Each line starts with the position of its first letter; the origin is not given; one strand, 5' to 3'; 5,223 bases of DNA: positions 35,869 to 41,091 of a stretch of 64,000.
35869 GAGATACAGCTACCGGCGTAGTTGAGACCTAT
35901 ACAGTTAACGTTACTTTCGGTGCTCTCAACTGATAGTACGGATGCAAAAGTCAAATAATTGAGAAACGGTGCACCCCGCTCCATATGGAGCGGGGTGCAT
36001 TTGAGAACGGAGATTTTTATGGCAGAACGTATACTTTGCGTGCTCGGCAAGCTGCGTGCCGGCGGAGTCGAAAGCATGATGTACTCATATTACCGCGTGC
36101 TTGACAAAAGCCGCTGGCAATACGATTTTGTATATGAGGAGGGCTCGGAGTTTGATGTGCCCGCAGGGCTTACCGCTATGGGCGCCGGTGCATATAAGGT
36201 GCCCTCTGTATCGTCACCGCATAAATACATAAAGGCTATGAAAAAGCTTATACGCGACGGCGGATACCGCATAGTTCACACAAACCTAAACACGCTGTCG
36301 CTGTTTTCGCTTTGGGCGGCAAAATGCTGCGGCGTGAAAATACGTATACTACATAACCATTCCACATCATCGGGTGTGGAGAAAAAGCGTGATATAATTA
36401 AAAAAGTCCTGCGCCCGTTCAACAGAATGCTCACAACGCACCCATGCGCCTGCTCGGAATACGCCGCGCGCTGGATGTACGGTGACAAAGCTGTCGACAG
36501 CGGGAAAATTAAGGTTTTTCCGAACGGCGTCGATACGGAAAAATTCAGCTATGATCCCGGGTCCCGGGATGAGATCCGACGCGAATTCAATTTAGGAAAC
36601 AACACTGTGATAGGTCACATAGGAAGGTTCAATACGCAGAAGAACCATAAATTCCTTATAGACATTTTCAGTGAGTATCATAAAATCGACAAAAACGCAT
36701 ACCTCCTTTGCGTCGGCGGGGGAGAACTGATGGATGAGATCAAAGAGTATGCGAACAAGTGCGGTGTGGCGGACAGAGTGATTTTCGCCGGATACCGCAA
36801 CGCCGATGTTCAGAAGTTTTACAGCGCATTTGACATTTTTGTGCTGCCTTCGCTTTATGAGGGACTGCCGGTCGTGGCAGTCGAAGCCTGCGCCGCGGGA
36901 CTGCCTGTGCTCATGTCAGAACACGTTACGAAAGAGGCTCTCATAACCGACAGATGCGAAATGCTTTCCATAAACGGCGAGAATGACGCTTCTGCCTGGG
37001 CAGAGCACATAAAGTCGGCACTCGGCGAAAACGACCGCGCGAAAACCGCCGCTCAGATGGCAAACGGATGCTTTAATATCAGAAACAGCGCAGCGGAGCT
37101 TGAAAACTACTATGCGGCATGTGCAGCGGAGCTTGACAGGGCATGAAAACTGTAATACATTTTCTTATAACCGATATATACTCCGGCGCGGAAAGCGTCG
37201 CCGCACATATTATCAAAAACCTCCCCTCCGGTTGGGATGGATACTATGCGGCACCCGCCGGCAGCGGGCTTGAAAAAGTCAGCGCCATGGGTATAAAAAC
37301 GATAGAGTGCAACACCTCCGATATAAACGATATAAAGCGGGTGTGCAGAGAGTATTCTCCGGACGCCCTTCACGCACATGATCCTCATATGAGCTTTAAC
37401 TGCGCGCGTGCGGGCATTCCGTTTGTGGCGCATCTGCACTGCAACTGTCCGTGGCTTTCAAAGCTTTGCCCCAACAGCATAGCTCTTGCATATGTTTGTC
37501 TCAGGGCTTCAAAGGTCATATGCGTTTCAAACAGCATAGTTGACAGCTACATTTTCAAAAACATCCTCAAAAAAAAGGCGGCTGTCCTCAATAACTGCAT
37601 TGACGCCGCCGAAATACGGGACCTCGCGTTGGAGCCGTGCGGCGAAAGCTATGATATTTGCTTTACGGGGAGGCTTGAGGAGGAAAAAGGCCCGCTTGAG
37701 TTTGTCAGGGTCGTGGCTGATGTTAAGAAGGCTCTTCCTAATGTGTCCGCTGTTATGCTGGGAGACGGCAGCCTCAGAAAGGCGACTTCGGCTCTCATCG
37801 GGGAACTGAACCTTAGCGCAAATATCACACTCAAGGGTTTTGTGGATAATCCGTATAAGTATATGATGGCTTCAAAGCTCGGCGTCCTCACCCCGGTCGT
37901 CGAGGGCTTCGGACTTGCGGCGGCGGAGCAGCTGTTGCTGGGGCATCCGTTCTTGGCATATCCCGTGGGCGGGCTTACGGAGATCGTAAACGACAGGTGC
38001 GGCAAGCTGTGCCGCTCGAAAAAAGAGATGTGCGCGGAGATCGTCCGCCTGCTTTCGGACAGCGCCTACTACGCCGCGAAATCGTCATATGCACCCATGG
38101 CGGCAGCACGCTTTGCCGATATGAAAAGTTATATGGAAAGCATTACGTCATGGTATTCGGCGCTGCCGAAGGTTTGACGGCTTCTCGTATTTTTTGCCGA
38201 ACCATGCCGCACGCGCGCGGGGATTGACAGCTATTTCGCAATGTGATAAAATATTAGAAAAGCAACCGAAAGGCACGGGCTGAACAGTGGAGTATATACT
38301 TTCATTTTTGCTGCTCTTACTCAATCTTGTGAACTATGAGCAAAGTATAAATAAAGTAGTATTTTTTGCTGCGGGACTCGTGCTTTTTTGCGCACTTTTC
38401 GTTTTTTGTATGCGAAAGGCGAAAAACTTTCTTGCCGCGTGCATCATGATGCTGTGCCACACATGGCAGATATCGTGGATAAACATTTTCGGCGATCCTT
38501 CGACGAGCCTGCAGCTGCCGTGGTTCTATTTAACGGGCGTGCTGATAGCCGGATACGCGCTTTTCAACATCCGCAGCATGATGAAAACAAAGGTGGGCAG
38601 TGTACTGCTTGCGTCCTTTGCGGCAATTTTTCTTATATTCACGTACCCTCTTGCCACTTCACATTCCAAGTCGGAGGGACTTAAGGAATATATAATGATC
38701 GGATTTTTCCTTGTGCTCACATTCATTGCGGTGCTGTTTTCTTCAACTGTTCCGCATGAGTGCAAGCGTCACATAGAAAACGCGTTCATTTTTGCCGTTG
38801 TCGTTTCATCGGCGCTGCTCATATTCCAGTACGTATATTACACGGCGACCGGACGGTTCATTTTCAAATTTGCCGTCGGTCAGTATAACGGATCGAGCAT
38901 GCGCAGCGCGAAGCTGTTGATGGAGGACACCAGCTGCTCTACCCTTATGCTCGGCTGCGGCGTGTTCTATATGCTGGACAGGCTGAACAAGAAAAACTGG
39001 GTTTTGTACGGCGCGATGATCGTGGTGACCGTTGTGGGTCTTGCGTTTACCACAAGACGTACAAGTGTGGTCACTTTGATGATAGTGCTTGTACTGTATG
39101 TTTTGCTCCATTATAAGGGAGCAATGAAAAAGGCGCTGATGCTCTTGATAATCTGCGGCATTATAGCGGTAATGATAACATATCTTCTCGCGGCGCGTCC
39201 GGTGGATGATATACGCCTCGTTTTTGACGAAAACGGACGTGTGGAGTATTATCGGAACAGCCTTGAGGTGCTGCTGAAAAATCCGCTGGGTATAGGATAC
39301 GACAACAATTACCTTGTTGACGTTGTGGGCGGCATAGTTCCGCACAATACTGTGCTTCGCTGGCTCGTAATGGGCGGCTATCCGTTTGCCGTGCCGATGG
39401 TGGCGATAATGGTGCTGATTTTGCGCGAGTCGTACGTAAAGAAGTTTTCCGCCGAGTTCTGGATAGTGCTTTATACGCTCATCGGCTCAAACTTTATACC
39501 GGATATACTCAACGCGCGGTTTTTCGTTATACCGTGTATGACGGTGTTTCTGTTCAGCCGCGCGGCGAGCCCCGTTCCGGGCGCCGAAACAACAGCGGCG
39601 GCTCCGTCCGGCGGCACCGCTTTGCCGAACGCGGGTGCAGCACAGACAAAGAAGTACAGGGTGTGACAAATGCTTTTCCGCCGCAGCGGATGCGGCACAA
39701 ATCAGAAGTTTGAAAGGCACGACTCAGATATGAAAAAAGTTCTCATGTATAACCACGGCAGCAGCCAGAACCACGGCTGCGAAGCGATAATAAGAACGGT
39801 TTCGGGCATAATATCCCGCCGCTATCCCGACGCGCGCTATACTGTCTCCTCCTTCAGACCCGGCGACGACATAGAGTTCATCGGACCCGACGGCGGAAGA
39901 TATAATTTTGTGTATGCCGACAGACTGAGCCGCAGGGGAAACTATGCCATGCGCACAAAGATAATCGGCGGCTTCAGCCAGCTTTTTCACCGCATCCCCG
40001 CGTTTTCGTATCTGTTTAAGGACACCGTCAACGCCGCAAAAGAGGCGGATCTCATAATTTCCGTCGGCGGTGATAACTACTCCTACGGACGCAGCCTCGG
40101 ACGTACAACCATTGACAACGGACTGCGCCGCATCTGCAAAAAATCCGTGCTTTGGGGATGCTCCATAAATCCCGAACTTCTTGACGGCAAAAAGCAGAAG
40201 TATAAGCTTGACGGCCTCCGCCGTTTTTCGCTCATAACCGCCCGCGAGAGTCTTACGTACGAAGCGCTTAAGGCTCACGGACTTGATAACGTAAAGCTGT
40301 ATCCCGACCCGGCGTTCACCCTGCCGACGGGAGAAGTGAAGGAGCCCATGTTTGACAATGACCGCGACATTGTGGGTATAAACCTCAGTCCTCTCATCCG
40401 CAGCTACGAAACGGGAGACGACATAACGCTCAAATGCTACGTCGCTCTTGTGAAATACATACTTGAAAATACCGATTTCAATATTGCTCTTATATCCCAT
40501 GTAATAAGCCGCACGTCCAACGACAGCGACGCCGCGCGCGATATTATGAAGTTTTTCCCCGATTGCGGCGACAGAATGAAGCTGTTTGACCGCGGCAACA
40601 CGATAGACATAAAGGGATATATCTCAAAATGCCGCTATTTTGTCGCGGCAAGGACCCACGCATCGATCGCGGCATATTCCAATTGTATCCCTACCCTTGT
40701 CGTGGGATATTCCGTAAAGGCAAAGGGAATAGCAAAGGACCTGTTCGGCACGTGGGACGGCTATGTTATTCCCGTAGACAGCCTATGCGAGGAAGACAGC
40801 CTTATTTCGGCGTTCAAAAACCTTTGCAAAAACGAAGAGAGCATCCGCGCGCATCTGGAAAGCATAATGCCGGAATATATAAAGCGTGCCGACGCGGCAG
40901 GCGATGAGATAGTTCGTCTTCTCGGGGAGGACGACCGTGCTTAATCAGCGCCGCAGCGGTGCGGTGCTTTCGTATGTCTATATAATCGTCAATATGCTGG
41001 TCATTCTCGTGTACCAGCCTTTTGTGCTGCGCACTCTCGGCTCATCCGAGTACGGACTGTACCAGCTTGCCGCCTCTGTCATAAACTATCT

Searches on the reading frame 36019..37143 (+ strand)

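Call 60: search_protein_families(library=pfam, proteins=[window:36019-37143:+], max_evalue=0.001)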
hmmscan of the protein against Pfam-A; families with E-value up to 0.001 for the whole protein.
window:36019-37143:+ (375 aa): 5 families
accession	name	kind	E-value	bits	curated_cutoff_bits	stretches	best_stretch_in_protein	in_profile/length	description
PF00534.26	Glycos_transf_1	-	3e-29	102.2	26.4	1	183-343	2-164/172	Glycosyl transferases group 1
PF13692.12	Glyco_trans_1_4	-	5.6e-29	101.7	27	1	196-335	2-140/142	Glycosyl transferases group 1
PF13439.12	Glyco_transf_4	-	2.7e-14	54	28.5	1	15-175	2-170/170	Glycosyltransferase Family 4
PF20706.3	GT4-conflict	-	1.5e-07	31.2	26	1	262-347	273-367/385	Family 4 Glycosyltransferase in conflict systems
PF13579.12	Glyco_trans_4_4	-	1.2e-06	29.4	29.7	1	15-170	1-158/158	Glycosyl transferase 4-like domain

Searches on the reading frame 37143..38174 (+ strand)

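Call 60: search_protein_families(library=pfam, proteins=[window:37143-38174:+], max_evalue=0.001)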
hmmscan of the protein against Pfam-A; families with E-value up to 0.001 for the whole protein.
window:37143-38174:+ (344 aa): 5 families
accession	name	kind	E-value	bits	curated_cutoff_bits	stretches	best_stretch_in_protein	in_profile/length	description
PF00534.26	Glycos_transf_1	-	3.6e-21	75.9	26.4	1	168-311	14-163/172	Glycosyl transferases group 1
PF13692.12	Glyco_trans_1_4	-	9.2e-19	68.5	27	1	171-306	3-142/142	Glycosyl transferases group 1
PF13439.12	Glyco_transf_4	-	4.1e-11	43.6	28.5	1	48-156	48-169/170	Glycosyltransferase Family 4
PF13579.12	Glyco_trans_4_4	-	5e-05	24.1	29.7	1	63-151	62-157/158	Glycosyl transferase 4-like domain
PF20706.3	GT4-conflict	-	0.0002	20.9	26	1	148-289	176-327/385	Family 4 Glycosyltransferase in conflict systems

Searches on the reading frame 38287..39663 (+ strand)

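Call 60: search_protein_families(library=pfam, proteins=[window:38287-39663:+], max_evalue=0.001)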
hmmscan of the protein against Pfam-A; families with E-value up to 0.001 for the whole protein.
window:38287-39663:+ (459 aa): 1 family
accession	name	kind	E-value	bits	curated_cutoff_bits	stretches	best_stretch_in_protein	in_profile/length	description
PF04932.20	Wzy_C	-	7.6e-11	42.5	31.7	1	244-366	2-143/149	O-Antigen ligase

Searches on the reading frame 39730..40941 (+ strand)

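Call 60: search_protein_families(library=pfam, proteins=[window:39730-40941:+], max_evalue=0.001)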
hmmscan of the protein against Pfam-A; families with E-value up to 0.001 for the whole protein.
window:39730-40941:+ (404 aa): 1 family
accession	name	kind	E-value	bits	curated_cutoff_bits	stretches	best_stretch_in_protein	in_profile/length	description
PF04230.19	PS_pyruv_trans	-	8.1e-33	115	25.3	1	14-328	1-279/280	Polysaccharide pyruvyl transferase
